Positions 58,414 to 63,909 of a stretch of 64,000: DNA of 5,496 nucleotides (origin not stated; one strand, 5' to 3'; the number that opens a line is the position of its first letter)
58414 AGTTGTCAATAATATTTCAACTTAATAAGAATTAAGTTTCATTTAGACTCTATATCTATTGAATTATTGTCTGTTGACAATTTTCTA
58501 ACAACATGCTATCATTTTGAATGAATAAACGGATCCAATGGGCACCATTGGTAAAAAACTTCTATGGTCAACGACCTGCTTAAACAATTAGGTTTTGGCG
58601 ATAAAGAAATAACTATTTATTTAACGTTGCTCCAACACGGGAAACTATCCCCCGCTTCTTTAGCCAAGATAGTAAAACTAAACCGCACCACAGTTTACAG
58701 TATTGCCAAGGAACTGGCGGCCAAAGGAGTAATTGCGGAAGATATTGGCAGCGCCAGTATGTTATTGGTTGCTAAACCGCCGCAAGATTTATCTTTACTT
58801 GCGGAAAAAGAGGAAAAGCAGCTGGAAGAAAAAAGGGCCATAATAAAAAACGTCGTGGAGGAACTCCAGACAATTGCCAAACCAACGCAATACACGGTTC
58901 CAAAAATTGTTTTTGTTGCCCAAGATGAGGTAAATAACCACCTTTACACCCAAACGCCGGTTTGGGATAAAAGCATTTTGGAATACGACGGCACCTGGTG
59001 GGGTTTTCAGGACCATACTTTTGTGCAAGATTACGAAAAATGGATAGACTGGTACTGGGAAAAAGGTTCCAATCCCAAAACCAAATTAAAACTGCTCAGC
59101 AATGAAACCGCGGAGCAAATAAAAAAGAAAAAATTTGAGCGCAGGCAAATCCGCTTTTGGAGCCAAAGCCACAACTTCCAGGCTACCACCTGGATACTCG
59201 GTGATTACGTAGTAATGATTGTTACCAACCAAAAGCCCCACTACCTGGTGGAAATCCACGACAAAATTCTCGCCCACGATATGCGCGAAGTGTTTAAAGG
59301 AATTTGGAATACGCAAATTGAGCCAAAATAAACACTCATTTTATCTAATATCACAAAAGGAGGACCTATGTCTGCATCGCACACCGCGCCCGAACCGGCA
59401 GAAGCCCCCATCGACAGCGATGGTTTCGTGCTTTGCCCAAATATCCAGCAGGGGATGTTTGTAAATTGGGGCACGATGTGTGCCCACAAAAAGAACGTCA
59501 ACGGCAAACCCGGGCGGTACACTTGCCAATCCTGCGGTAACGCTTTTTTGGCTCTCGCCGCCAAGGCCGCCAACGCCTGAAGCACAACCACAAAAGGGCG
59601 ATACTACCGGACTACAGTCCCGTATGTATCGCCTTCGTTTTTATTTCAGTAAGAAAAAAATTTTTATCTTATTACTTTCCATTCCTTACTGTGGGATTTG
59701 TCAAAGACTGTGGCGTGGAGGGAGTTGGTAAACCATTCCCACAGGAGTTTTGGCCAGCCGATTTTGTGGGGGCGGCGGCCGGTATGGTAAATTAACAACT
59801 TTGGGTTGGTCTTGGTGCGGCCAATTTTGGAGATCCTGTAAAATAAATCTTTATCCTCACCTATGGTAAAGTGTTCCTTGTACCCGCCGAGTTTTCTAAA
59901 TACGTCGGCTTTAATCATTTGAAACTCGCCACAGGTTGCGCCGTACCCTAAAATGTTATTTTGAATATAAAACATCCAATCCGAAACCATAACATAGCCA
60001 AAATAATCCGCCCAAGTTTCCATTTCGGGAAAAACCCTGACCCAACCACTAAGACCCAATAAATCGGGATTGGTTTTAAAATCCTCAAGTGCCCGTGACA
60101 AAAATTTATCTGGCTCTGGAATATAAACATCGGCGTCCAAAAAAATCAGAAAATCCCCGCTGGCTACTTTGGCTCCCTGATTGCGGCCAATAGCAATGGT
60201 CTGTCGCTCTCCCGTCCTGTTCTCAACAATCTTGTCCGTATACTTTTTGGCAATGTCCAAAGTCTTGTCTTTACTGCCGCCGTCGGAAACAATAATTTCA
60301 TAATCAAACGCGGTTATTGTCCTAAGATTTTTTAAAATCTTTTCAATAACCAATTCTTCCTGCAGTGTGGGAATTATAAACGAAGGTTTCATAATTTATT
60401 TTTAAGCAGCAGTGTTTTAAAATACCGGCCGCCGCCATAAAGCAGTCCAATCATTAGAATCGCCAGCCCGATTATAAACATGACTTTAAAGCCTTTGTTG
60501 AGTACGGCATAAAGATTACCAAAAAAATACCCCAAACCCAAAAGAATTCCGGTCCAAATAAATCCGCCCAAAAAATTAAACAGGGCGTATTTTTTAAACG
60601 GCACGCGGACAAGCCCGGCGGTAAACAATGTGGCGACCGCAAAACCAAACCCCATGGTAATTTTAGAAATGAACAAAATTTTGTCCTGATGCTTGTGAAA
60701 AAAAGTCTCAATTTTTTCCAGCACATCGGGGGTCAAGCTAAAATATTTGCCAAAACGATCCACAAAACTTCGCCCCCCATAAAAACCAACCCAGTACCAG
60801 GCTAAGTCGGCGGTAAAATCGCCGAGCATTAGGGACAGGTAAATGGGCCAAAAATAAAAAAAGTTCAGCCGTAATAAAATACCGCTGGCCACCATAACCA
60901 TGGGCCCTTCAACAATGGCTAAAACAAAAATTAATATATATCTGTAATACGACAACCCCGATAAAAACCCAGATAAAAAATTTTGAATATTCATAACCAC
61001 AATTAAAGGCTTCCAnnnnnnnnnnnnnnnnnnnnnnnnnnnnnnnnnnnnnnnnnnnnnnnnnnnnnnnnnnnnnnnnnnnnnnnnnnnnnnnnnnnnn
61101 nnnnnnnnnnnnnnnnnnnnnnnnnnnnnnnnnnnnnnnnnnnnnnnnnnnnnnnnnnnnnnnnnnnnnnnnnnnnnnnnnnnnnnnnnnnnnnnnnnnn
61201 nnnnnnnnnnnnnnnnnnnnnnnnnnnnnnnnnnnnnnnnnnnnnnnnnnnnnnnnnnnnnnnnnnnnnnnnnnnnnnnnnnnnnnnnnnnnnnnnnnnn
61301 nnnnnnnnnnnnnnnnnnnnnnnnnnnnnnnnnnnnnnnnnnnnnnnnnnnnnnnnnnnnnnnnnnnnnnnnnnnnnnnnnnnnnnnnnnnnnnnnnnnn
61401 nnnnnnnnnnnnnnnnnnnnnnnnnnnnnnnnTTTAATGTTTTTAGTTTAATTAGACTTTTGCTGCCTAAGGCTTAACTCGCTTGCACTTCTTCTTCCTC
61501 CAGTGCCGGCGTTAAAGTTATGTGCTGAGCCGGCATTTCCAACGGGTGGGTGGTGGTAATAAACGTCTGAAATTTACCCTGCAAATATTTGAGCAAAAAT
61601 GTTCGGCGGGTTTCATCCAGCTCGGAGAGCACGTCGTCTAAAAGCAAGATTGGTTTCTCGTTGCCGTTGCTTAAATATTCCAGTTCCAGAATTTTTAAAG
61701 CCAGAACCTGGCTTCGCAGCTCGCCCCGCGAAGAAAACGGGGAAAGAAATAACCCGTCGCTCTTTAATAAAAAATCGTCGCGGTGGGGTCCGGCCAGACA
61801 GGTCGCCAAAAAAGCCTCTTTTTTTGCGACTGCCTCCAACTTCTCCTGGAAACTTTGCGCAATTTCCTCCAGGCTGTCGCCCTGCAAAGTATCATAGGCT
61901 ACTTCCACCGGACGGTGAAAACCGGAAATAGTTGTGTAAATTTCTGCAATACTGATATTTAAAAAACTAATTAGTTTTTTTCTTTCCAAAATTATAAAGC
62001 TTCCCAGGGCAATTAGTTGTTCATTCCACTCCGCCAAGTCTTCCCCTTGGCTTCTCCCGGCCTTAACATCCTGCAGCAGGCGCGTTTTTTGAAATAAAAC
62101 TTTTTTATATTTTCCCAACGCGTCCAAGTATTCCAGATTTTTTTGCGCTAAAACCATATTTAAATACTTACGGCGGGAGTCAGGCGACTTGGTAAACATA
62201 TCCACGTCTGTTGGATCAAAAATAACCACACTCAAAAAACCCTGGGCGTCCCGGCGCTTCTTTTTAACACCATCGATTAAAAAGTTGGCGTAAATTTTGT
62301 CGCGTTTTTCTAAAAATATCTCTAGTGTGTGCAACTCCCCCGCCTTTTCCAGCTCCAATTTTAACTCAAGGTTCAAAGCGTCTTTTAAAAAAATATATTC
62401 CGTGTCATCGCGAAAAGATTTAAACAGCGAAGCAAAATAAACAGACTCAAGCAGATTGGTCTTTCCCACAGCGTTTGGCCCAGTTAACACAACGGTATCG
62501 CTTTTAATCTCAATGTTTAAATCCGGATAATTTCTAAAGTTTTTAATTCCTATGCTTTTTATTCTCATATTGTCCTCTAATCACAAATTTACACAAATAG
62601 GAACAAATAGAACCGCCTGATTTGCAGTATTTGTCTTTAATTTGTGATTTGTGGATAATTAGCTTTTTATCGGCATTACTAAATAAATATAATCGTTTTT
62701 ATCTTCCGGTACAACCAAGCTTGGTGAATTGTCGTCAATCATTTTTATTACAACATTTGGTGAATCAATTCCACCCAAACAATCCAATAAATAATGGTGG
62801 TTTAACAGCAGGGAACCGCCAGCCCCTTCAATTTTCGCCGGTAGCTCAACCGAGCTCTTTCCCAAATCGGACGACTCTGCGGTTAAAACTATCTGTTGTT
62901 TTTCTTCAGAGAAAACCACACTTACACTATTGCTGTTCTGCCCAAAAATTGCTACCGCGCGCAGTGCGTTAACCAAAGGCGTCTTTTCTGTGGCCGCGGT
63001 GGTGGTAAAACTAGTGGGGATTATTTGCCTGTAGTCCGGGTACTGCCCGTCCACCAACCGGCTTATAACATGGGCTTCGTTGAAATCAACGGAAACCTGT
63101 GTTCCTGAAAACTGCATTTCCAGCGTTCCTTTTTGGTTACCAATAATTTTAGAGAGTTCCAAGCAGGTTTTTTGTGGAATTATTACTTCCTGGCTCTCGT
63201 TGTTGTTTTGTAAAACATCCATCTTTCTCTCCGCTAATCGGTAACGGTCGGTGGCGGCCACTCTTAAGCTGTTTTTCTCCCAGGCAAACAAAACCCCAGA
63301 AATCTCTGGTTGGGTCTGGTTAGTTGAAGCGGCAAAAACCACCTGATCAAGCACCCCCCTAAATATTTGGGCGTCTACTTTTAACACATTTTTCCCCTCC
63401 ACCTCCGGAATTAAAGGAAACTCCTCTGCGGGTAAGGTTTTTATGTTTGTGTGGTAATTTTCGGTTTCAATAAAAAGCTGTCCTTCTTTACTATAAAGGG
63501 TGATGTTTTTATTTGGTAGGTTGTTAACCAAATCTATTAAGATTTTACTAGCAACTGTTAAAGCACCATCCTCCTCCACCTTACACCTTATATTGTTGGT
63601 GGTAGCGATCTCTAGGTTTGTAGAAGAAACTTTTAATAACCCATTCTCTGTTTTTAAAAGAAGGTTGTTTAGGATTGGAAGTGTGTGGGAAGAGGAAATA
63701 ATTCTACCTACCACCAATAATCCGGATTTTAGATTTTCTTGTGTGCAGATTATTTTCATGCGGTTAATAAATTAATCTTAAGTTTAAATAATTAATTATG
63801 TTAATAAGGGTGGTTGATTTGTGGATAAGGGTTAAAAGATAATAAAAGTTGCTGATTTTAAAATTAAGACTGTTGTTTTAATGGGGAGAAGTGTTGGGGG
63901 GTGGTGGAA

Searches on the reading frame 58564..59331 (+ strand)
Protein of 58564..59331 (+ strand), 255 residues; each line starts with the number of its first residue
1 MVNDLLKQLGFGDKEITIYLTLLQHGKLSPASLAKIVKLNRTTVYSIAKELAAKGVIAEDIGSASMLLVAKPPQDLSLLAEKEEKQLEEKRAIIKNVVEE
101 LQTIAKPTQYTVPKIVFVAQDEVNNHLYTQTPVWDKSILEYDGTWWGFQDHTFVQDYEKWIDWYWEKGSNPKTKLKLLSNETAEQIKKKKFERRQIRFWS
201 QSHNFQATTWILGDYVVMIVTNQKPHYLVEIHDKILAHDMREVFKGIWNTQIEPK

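Call 89: search_protein_families(library=pfam, proteins=[window:58564-59331:+], max_evalue=0.001)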
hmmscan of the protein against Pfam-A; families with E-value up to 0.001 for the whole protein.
window:58564-59331:+ (255 aa): 2 families
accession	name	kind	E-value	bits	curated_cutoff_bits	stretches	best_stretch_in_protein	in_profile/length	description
PF01978.25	TrmB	-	2.9e-11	43.5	25.6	1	6-71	1-65/68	Sugar-specific transcriptional regulator TrmB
PF13412.12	HTH_24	-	3.2e-05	23.9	21.9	1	15-57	5-47/48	Winged helix-turn-helix DNA-binding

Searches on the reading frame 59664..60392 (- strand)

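Call 89: search_protein_families(library=pfam, proteins=[window:59664-60392:-], max_evalue=0.001)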
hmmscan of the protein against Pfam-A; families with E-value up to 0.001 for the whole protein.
window:59664-60392:- (242 aa): 3 families
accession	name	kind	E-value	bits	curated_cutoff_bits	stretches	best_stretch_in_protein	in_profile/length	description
PF00535.33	Glycos_transf_2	-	5.7e-23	82.1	23.3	1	4-130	1-128/168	Glycosyl transferase family 2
PF10111.15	Glyco_tranf_2_2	-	6.6e-13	49.2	27.3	1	6-192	3-204/276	Glycosyltransferase like family 2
PF13641.12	Glyco_tranf_2_3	-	9.9e-08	32.7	27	1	4-194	4-202/230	Glycosyltransferase like family 2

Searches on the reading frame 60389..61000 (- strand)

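Call 89: search_protein_families(library=pfam, proteins=[window:60389-61000:-], max_evalue=0.001)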
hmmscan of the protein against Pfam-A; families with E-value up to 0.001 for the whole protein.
window:60389-61000:- (203 aa): 1 family
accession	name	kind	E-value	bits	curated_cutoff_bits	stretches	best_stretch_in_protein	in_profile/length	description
PF09335.16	VTT_dom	-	3.2e-13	50.6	33.9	1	34-158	5-122/123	VTT domain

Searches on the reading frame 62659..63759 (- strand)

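Call 55: search_protein_families(library=pfam, proteins=[window:62659-63759:-], max_evalue=0.001)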
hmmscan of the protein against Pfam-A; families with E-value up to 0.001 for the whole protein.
window:62659-63759:- (366 aa): 3 families
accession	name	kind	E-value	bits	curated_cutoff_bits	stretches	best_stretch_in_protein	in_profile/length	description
PF02767.21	DNA_pol3_beta_2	-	3.1e-34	118.2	27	1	128-242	2-116/116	DNA polymerase III beta subunit, central domain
PF00712.24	DNA_pol3_beta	-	3.3e-28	98.7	24.4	1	1-118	1-120/120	DNA polymerase III beta subunit, N-terminal domain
PF02768.20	DNA_pol3_beta_3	-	3.4e-17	62.8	27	1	244-364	1-120/121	DNA polymerase III beta subunit, C-terminal domain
